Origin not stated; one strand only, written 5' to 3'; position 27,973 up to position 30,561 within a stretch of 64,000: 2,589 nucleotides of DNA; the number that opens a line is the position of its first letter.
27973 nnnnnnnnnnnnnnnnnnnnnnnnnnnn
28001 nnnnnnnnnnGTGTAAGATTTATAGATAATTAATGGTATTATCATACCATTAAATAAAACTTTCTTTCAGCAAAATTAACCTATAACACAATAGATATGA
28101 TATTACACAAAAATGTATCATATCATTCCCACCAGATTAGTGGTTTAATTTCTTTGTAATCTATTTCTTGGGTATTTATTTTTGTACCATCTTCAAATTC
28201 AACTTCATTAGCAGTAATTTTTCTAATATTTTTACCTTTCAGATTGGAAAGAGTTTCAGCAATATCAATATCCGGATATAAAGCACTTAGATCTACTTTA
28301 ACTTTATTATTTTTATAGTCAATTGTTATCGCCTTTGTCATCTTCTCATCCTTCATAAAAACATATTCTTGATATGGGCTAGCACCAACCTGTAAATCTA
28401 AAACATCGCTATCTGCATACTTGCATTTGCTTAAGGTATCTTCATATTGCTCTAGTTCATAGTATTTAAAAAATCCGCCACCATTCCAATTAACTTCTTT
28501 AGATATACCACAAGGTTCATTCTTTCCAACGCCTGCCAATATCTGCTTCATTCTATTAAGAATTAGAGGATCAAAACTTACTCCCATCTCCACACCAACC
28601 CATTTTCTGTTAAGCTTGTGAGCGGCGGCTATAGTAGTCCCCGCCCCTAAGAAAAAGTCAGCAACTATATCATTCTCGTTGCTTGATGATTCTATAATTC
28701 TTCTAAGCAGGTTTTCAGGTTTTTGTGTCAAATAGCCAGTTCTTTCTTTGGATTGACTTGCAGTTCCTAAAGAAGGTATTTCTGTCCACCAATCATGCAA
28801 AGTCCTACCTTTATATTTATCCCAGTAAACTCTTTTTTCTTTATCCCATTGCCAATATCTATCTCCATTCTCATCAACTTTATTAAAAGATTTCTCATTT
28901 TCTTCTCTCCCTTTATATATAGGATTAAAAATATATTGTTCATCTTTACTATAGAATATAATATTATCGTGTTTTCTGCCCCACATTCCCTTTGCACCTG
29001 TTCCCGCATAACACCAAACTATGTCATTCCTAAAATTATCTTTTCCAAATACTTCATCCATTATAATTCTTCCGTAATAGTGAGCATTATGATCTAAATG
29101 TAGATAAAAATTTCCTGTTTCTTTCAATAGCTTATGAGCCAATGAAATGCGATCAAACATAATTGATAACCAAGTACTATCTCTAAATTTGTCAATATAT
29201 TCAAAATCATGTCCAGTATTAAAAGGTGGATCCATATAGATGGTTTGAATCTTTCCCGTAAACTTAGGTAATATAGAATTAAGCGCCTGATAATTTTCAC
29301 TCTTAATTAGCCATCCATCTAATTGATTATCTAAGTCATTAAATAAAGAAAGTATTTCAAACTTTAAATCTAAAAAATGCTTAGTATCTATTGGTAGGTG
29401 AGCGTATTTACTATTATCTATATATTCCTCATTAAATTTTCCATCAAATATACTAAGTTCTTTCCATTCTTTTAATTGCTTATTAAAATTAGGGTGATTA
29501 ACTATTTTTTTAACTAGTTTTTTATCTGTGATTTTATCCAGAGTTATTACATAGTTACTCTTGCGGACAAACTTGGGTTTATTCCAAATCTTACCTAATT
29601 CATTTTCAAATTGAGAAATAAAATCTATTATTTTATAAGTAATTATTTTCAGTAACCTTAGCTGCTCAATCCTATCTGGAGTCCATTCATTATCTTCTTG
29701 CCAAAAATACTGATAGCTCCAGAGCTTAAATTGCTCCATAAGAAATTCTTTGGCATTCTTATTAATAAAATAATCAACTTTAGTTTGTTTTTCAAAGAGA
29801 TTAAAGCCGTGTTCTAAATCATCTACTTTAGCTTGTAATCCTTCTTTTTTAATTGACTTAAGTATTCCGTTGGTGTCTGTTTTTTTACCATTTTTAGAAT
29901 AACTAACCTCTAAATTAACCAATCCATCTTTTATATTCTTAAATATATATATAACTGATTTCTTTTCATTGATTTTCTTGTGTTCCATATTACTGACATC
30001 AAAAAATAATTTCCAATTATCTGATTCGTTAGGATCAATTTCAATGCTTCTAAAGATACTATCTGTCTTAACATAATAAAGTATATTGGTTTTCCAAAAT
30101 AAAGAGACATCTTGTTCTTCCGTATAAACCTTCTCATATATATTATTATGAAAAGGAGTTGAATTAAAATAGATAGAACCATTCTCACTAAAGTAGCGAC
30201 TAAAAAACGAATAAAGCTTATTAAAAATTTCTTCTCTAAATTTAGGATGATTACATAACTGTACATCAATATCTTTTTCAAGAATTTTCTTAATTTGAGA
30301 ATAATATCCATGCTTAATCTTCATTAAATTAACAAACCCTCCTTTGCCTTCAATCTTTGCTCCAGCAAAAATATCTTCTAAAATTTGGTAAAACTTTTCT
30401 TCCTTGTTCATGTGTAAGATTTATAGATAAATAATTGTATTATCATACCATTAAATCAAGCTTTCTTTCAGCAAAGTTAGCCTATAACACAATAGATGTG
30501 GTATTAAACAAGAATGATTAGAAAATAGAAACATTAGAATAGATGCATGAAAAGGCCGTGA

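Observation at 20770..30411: Co-directional mod-mod-res-OLD array: type III-like R-M directly coupled to an OLD-family Toprim nuclease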

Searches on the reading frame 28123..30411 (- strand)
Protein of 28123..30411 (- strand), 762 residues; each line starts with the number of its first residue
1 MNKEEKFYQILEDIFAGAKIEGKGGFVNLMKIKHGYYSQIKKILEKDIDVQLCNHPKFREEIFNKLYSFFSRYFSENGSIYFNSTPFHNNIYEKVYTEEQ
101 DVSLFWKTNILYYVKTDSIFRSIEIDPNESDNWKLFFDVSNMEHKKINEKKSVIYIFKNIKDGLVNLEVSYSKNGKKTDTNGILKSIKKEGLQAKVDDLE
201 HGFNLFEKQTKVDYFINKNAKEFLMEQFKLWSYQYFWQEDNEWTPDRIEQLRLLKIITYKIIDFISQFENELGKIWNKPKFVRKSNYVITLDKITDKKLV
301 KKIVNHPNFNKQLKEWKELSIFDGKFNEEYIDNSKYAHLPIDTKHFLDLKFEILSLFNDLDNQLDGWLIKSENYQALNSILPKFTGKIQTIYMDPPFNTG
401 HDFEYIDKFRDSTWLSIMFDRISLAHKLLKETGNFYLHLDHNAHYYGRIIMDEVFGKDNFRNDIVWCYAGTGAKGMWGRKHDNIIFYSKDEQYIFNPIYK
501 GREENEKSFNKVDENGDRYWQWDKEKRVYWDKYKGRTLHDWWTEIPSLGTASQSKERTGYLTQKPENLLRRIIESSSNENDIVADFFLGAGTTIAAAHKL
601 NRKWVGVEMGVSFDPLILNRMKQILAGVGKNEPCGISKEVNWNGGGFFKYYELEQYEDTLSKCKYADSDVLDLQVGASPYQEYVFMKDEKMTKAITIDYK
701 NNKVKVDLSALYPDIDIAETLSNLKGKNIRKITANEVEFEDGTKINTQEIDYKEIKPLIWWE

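Call 3: search_protein_families(library=pfam, proteins=[window:28123-30411:-], max_evalue=0.01)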
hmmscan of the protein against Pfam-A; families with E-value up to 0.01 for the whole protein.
window:28123-30411:- (762 aa): 1 family
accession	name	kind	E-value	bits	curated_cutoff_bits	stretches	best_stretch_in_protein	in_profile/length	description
PF01555.25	N6_N4_Mtase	-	1.8e-41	142.9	26.7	1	388-610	1-212/221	DNA methylase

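Call 4: search_protein_families(library=padloc, proteins=[window:28123-30411:-], max_evalue=0.01)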
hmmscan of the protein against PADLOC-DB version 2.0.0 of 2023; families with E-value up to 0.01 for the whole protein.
window:28123-30411:- (762 aa): 48 families (the best 25 are shown)
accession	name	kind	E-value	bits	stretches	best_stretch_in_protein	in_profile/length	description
PDLC03638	MTase_III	-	7.2e-225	747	2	3-514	4-534/816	Type III methyltransferase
PDLC03635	MTase_III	-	3.6e-62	209.1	2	364-520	217-381/708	Type III methyltransferase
PDLC03636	MTase_III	-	9.5e-61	204.2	2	359-521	40-206/575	Type III methyltransferase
PDLC03644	MTase_III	-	4.2e-52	175.6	2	357-526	30-225/542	Type III methyltransferase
PDLC03646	MTase_III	-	5.5e-46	154.9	3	198-489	297-596/1057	Type III methyltransferase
PDLC03354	MTase_II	-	4.9e-44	149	2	365-519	60-238/425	Type II methyltransferase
PDLC03339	MTase_II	-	1.7e-42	143.6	1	385-610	20-260/399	Type II methyltransferase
PDLC03300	MTase_II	-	3.9e-41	139.1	1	404-609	78-264/302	Type II methyltransferase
PDLC03633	MTase_III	-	3.8e-38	129.6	2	413-612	150-344/616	Type III methyltransferase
PDLC03634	MTase_III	-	1e-32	111.9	3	412-534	171-294/621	Type III methyltransferase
PDLC03299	MTase_II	-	1.3e-31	108.3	1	368-620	17-256/296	Type II methyltransferase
PDLC03371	MTase_II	-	1.4e-26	91.6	1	379-623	20-254/260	Type II methyltransferase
PDLC03641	MTase_III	-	6.3e-24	82.5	3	411-522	181-293/657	Type III methyltransferase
PDLC03640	MTase_III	-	2e-20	70.7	3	364-410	41-89/654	Type III methyltransferase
PDLC03637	MTase_III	-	7.2e-20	69.1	1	365-492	121-266/513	Type III methyltransferase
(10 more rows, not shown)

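Call 8: search_protein_families(library=ncbifam, proteins=[window:28123-30411:-], max_evalue=0.001)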
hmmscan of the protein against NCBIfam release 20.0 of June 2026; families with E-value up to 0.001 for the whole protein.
window:28123-30411:- (762 aa): 3 families
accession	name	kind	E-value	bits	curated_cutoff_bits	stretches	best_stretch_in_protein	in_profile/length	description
NF008572.0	PRK11524.1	equivalog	2.5e-25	89.2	292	2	560-622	195-257/294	adenine-specific DNA-methyltransferase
NF050803.1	DnaMtaseCcrMCaul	equivalog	1.3e-15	57.2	830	1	554-624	180-250/350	adenine-specific DNA-methyltransferase CcrM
NF010253.0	PRK13699.1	subfamily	9.1e-07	28.8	244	1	560-614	144-198/226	DNA methyltransferase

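Call 72: search_solved_structures(query=window:28123-30411:-, max_evalue=0.001)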
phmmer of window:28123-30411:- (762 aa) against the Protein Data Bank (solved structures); distinct sequences matched with E-value up to 0.001: 11.
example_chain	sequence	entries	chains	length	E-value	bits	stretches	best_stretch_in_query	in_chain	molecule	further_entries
6k0w_B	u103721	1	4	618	4.2e-21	77.9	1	412-521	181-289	Adenine specific DNA methyltransferase (Mod)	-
4zcf_A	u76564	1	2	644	2.4e-17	65.5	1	410-497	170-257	Restriction endonuclease EcoP15I, modification subunit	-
1g60_A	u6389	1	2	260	9.5e-15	56.9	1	387-613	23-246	Adenine-specific Methyltransferase MboIIA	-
7dsu_A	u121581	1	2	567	5.8e-13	51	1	350-498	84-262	Mbo45V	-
6pbd_A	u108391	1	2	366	4.9e-09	38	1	557-612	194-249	Modification methylase CcrMI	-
8urk_A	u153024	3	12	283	7.8e-09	37.3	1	386-623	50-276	Methyltransferase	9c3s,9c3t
9c3u_A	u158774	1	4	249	1e-08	37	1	387-619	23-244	Methyltransferase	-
1nw8_A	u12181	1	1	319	5.1e-08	34.6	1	387-603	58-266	MODIFICATION METHYLASE RSRI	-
1eg2_A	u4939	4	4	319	6.6e-08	34.3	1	456-603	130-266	MODIFICATION METHYLASE RSRI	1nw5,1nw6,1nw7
5hek_A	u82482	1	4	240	1e-06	30.3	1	552-613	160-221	Adenine specific DNA methyltransferase (DpnA)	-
5hfj_A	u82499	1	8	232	1.1e-06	30.2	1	552-610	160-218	Adenine specific DNA methyltransferase (DpnA)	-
